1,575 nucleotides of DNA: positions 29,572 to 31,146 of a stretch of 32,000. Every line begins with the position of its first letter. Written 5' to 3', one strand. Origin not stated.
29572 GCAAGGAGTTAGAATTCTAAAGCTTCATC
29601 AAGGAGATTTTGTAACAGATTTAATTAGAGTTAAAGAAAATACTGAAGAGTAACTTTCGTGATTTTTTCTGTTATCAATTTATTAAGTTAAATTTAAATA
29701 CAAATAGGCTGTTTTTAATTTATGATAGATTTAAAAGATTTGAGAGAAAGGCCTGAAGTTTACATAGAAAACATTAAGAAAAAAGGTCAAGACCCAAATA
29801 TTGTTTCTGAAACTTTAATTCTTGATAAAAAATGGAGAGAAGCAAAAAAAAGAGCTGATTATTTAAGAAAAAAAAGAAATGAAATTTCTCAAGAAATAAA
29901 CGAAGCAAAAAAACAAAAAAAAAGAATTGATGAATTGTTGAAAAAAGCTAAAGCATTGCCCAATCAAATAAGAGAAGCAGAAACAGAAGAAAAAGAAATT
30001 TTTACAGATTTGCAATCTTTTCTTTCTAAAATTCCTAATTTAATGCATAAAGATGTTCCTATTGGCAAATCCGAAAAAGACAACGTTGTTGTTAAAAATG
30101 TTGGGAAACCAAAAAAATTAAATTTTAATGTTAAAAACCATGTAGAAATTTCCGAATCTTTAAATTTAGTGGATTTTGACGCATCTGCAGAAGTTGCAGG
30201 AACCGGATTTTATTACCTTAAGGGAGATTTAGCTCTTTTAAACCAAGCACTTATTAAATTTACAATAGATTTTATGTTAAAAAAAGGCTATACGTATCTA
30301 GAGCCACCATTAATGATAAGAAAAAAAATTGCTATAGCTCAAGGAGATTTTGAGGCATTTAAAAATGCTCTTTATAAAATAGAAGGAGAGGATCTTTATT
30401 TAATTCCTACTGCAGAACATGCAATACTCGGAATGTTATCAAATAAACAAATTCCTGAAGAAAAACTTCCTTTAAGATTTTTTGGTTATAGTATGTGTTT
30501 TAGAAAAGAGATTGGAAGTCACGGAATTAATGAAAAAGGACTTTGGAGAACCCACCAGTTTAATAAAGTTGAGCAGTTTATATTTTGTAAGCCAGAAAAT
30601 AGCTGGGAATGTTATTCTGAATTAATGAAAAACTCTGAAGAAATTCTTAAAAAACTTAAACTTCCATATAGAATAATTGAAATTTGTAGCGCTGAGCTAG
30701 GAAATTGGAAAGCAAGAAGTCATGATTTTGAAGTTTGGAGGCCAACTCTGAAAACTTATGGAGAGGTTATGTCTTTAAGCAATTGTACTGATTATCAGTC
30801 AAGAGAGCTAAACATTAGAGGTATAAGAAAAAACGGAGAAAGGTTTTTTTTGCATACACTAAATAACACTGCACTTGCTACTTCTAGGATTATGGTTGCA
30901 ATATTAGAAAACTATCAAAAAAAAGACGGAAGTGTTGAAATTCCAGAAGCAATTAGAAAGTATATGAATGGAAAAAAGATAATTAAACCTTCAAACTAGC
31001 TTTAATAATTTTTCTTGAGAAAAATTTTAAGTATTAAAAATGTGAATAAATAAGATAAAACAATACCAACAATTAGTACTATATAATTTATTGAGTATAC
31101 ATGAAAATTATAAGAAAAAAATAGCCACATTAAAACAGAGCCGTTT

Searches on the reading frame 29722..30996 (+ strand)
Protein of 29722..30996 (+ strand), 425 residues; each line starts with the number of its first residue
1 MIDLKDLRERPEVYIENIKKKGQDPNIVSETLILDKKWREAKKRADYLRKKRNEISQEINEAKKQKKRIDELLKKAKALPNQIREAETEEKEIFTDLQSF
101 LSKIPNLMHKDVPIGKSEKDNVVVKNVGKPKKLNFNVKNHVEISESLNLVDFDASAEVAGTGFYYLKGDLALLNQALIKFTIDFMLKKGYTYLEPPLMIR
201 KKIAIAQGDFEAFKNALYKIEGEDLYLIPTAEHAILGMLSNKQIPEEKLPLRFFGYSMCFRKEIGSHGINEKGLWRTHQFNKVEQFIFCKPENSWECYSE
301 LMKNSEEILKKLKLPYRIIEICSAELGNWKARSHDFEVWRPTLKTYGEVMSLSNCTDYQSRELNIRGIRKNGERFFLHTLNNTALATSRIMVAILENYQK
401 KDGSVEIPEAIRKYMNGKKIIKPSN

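Call 67: search_protein_families(library=pfam, max_evalue=0.001, proteins=[window:29722-30996:+])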
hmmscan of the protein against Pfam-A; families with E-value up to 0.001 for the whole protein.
window:29722-30996:+ (425 aa): 2 families
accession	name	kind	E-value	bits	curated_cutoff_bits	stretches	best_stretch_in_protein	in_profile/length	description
PF00587.30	tRNA-synt_2b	-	4.3e-38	131.6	29.3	1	222-398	8-179/179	tRNA synthetase class II core domain (G, H, P, S and T)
PF02403.27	Seryl_tRNA_N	-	8.1e-24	84.4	28.2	1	1-107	1-107/108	Seryl-tRNA synthetase N-terminal domain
